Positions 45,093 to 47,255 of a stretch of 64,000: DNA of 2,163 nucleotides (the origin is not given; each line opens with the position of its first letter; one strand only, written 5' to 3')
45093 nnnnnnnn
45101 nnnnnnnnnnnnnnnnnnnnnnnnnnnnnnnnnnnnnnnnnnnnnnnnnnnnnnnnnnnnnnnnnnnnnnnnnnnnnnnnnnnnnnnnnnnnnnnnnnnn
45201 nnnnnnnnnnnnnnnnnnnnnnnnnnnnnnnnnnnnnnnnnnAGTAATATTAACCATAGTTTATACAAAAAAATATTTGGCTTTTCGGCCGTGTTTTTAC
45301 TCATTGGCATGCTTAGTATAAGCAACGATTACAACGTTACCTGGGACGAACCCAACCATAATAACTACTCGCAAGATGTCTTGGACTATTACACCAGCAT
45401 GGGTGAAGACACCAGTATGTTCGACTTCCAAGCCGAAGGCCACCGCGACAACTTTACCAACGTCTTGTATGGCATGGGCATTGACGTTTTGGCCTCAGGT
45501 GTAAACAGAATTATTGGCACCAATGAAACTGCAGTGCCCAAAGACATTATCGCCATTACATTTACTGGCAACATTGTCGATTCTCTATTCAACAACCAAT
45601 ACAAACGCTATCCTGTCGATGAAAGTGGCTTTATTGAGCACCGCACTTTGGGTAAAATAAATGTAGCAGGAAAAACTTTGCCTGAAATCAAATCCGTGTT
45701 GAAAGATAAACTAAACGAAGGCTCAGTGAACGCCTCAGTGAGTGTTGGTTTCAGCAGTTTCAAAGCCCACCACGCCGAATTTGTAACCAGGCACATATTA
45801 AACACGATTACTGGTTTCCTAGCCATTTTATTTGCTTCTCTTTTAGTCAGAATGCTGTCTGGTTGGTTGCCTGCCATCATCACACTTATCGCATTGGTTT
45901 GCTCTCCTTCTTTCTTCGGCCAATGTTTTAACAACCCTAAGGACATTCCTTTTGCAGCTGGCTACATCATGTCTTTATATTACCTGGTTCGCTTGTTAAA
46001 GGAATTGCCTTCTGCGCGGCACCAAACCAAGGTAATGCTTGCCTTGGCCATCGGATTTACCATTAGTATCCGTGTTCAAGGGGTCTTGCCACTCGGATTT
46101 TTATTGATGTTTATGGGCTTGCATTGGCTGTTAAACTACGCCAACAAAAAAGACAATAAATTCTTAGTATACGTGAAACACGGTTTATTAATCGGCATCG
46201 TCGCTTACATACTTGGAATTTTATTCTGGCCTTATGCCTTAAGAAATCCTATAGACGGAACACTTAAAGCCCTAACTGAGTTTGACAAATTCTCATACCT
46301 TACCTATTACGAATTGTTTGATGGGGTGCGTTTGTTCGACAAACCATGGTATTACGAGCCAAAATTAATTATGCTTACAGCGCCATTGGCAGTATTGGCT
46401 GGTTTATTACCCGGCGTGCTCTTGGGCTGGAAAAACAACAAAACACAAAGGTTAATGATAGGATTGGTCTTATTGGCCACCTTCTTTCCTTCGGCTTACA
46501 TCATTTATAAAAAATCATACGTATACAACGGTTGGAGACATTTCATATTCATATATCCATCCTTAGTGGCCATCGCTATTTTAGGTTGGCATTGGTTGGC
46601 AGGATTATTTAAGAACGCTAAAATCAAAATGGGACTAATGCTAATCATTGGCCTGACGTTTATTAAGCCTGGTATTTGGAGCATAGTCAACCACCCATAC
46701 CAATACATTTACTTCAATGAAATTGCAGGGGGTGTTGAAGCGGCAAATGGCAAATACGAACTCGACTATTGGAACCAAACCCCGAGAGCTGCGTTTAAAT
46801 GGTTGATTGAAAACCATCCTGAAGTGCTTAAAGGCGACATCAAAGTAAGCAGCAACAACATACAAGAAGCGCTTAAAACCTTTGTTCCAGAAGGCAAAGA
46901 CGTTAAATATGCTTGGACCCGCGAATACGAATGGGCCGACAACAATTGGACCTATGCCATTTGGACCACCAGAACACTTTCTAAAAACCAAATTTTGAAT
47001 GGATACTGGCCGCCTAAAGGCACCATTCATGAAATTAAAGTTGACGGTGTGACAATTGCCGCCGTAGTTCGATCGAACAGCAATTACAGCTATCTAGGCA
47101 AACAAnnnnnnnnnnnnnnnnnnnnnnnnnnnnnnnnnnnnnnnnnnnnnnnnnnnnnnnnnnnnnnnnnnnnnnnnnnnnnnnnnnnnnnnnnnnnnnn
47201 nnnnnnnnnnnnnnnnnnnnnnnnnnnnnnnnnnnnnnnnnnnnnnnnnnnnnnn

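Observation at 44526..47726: Unusual single-polypeptide fusion: polysaccharide-export (Wza-like) module, GT-C glycosyltransferase-like core and TPR repeats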

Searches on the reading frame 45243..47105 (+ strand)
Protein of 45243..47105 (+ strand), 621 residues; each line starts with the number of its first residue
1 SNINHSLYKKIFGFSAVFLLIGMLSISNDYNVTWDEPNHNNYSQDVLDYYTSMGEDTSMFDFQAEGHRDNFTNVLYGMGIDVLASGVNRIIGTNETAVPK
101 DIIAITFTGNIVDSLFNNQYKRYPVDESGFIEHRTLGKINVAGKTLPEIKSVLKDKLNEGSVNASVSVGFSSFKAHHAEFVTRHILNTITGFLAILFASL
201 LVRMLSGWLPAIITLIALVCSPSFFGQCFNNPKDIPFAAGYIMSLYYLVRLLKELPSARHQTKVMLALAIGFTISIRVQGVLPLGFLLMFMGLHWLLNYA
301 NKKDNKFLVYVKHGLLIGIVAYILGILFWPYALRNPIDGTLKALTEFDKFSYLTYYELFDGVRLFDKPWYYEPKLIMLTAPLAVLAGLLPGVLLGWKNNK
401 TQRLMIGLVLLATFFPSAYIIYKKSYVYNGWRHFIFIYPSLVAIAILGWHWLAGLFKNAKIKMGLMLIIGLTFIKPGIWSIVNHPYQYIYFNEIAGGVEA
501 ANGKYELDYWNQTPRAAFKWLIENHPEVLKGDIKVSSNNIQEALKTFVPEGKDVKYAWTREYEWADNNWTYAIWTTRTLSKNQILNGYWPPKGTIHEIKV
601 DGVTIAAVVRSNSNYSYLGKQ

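Call 29: predict_structure(alignment_id=A3)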
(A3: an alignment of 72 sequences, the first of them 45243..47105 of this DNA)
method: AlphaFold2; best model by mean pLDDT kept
length: 621 residues; sequences in the alignment: 72
mean_pLDDT: 93.1   pTM: 0.93
mean pLDDT of the five models: 93.1, 92.2, 92.1, 92.0, 91.5
residues with pLDDT >= 90: 495; 70-90: 108; 50-70: 13; < 50: 5
segments of 3 or more residues with pLDDT < 50: 114-118
pLDDT, mean of each block of 10 residues (from residue 1): 90 98 98 92 93 91 80 90 95 91 86 55 93 92 93 93 86 90 97 99 97 98 96 95 99 98 99 96 98 98 96 98 96 95 87 81 91 95 98 93 98 94 77 92 98 96 96 98 96 97 93 97 97 94 96 94 89 94 91 96 97 89 86
secondary structure, 60 per line:
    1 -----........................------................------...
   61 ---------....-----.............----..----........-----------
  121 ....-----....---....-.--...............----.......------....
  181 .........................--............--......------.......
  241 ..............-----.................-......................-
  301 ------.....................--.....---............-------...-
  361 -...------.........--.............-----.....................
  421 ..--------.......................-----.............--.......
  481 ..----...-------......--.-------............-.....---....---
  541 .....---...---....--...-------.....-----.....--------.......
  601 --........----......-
elements in order: H6-29 H36-51 H70-73 H79-91 E102-109 E121-124 E130-133 E137-140 H146-159 E164-170 H177-205 H208-219 H222-227 H234-254 H260-276 H278-299 H307-327 H330-334 H338-349 E357-359 E362-364 H371-379 H382-394 H400-422 H431-453 H459-471 H474-482 H497-501 H513-524 H526-530 E534-537 H541-545 E555-558 E571-575 H581-585 E594-600 E603-610 H615-620

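Call 34: fold_search(model_id=the predicted structure, library=pdb)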
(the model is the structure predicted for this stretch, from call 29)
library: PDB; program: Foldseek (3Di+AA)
matches with E <= 10: 736; with E <= 0.001: 23
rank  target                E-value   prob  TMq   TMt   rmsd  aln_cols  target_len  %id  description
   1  5f15                  7.0e-07  1.00  0.40  0.44  13.6       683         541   11  Crystal Structure of ArnT from Cupriavidus metallidurans bound to Undecaprenyl phosphate (released 2016-02-17)
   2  9s6t_A                3.2e-06  1.00  0.43  0.53  11.3       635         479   11  Ternary cryo-EM structure of chicken ALG12 with Dol25-PP-GlcNAc2Man7, Dol25-P-Man, and Fab (released 2026-03-18)
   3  7zli_A                1.6e-05  1.00  0.39  0.37  14.9       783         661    8  Cryo-EM structure of C-mannosyltransferase CeDPY19, in complex with Dol25-P-Man and bound to CMT2-Fab and anti-Fab nan (released 2023-01-11)
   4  8b6l_I                2.3e-05  1.00  0.34  0.32  13.0       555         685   10  Subtomogram average of the human Sec61-TRAP-OSTA-translocon (released 2022-12-07)
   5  7e9s_A                2.5e-05  1.00  0.36  0.28  10.5       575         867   12  Archaeal oligosaccharyltransferase AglB from Archaeoglobus fulgidus in complex with an inhibitory peptide and a dolich (released 2021-09-08)
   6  8age_A                2.5e-05  1.00  0.33  0.32  13.0       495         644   11  Structure of yeast oligosaccharylransferase complex with acceptor peptide bound (released 2022-12-07)
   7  3waj                  3.2e-05  1.00  0.32  0.26  11.1       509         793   15  Crystal structure of the Archaeoglobus fulgidus oligosaccharyltransferase (O29867_ARCFU) complex with Zn and sulfate (released 2013-10-30)
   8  7oci_F                3.5e-05  1.00  0.34  0.33  11.6       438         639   12  Cryo-EM structure of yeast Ost6p containing oligosaccharyltransferase complex (released 2022-02-16)
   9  6ezn_F                4.0e-05  1.00  0.34  0.33  12.4       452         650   12  Cryo-EM structure of the yeast oligosaccharyltransferase (OST) complex (released 2018-01-17)
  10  8pn9_A                5.7e-05  1.00  0.38  0.37  12.5       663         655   10  Structure of human oligosaccharyltransferase OST-A complex bound to NGI-1 (released 2024-05-08)
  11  7zlg_A                5.9e-05  1.00  0.39  0.37  14.2       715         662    7  Cryo-EM structure of C-mannosyltransferase CeDPY19, in complex with acceptor peptide and bound to CMT2-Fab and anti-Fa (released 2023-01-11)
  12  6s7t_A                5.9e-05  1.00  0.32  0.28  13.5       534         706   12  Cryo-EM structure of human oligosaccharyltransferase complex OST-B (released 2019-12-18)
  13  9n9j_I                6.8e-05  1.00  0.40  0.36  13.1       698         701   10  Structure of a GRP94 folding intermediate engaged with a CCDC134- and FKBP11-bound secretory translocon (released 2025-11-19)
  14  3wak                  1.0e-04  1.00  0.33  0.25  11.2       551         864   13  Crystal structure of the Archaeoglobus fulgidus oligosaccharyltransferase (O29867_ARCFU) in the apo form (released 2013-10-30)
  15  7zlh_A                1.0e-04  1.00  0.34  0.33  15.5       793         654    8  Cryo-EM structure of C-mannosyltransferase CeDPY19, in apo state, bound to CMT2-Fab and anti-Fab nanobody (released 2023-01-11)
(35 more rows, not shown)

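Call 44: search_solved_structures(query=A3, max_evalue=10, show_alignments=0)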
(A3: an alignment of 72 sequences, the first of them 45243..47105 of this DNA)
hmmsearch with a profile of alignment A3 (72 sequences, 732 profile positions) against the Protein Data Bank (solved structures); distinct sequences matched with E-value up to 10: 508 (the best 60 are shown).
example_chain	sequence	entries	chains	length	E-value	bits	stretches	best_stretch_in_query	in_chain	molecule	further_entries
9qhb_A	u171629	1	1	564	2.4e-116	393.1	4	567-715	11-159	Engineered tetratricopeptide repeat protein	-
8bu0_A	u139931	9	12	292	9.6e-63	215.9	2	567-713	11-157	Consensus tetratricopeptide repeat protein | Crystal structure of an 8-repeat consensus TPR superhelix with Zinc. | Monomer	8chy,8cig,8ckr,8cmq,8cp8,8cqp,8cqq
9qhc_A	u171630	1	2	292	2.5e-59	204.6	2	567-713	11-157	Engineered tetratricopeptide repeat protein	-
7ntf_A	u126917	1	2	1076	5.9e-51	176.9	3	570-713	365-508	Isoform 1 of UDP-N-acetylglucosamine--peptide N-acetylglucosaminyltransferase 110 kDa subu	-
7yea_A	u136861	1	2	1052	1.1e-50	176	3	570-713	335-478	UDP-N-acetylglucosamine--peptide N-acetylglucosaminyltransferase 110 kDa subunit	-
7yeh_B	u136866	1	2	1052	1.2e-50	175.9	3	570-713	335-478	UDP-N-acetylglucosamine--peptide N-acetylglucosaminyltransferase 110 kDa subunit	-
1w3b_A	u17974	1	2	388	1.4e-44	155.8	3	569-713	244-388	UDP-N-ACETYLGLUCOSAMINE--PEPTIDE N-ACETYLGLUCOSAMINYLTRANSFERASE 110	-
6eou_A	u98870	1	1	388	2.6e-44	155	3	569-713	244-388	UDP-N-acetylglucosamine--peptide N-acetylglucosaminyltransferase 110 kDa subunit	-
9g8o_B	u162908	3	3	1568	2.7e-43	151.6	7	568-691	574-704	Superkiller complex protein 3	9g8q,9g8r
7qdr_B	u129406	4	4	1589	3.3e-43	151.3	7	568-691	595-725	Tetratricopeptide repeat protein 37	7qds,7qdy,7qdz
8fgw_D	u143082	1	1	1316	2e-39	138.8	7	564-698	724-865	Tetratricopeptide repeat protein 21B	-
8dtf_A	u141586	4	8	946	2.1e-39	138.7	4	567-703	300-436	Probable UDP-N-acetylglucosamine--peptide N-acetylglucosaminyltransferase SPINDLY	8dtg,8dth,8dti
8bbe_D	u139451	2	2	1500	5.2e-39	137.4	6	564-698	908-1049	SNAP-tag,Tetratricopeptide repeat protein 21B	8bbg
7y4i_A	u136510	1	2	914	5.2e-36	127.5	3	567-703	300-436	Probable UDP-N-acetylglucosamine--peptide N-acetylglucosaminyltransferase SPINDLY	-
8a3y_Q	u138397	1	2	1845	1.5e-33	119.4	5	577-716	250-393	RNA polymerase-associated protein CTR9 homolog,RNA polymerase-associated protein LEO1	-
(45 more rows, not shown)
